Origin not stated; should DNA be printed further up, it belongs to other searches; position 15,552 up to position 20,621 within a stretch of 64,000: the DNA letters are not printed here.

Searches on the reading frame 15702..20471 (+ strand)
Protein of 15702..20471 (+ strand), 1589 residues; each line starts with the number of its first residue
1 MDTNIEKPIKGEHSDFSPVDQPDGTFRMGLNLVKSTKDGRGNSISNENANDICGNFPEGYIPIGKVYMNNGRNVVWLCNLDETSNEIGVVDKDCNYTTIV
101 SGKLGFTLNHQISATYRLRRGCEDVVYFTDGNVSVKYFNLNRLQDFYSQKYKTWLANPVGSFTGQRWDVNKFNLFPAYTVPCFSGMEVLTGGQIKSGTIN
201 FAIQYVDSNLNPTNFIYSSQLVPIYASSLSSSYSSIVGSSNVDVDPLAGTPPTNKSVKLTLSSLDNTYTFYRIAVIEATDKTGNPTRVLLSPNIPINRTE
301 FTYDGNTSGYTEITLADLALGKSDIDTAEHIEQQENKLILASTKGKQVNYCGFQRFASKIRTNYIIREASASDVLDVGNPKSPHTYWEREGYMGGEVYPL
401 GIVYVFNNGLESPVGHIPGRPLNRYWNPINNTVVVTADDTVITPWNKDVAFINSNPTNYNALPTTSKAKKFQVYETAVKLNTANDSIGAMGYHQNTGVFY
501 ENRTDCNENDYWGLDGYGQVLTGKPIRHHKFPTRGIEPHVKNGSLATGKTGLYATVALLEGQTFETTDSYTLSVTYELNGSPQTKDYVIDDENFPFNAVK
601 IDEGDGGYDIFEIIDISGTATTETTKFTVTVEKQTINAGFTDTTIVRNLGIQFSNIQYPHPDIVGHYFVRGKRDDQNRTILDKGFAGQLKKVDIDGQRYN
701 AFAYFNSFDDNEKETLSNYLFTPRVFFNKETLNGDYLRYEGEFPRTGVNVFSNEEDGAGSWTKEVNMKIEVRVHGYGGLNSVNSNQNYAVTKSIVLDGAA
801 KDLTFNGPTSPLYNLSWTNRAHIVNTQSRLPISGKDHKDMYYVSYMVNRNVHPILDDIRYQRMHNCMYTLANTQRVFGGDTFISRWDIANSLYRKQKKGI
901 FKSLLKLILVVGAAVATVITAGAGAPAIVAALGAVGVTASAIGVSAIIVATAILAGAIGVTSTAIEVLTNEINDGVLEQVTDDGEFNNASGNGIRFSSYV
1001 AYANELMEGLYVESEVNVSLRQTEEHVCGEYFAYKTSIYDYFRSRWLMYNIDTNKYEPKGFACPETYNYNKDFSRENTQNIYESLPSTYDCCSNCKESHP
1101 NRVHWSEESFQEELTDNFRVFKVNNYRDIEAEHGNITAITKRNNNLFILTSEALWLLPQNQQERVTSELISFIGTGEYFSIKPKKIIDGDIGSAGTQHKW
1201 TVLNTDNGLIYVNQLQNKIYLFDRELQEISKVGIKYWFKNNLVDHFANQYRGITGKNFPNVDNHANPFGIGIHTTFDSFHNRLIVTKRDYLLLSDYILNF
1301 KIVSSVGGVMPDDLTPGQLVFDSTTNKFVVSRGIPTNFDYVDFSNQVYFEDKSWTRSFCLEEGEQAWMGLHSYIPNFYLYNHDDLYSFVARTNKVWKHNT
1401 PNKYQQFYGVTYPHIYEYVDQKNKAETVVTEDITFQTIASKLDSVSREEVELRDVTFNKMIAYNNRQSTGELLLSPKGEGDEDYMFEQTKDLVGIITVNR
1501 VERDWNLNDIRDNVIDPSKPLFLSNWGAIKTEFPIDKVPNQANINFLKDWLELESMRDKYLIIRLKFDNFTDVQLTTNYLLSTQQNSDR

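Call 27: search_protein_families(library=phrogs, proteins=[window:15702-20471:+], max_evalue=0.001)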
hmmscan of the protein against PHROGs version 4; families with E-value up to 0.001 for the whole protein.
window:15702-20471:+ (1589 aa): 2 families
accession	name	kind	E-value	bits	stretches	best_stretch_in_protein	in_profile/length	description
phrog_15100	-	head and packaging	2.4e-252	841.7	5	11-421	12-416/1783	virion structural protein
phrog_28748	-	head and packaging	7.6e-10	38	1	1012-1243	1049-1270/1511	virion structural protein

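Call 51: search_protein_families(library=pfam, proteins=[window:15702-20471:+], max_evalue=0.01)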
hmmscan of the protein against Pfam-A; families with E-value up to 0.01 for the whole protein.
window:15702-20471:+ (1589 aa): 1 family
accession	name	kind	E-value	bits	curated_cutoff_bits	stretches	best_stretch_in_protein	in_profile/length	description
PF25731.1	crAss_MUZ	-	4.3e-60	204.4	27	3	9-350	8-325/1224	Crassvirus muzzle protein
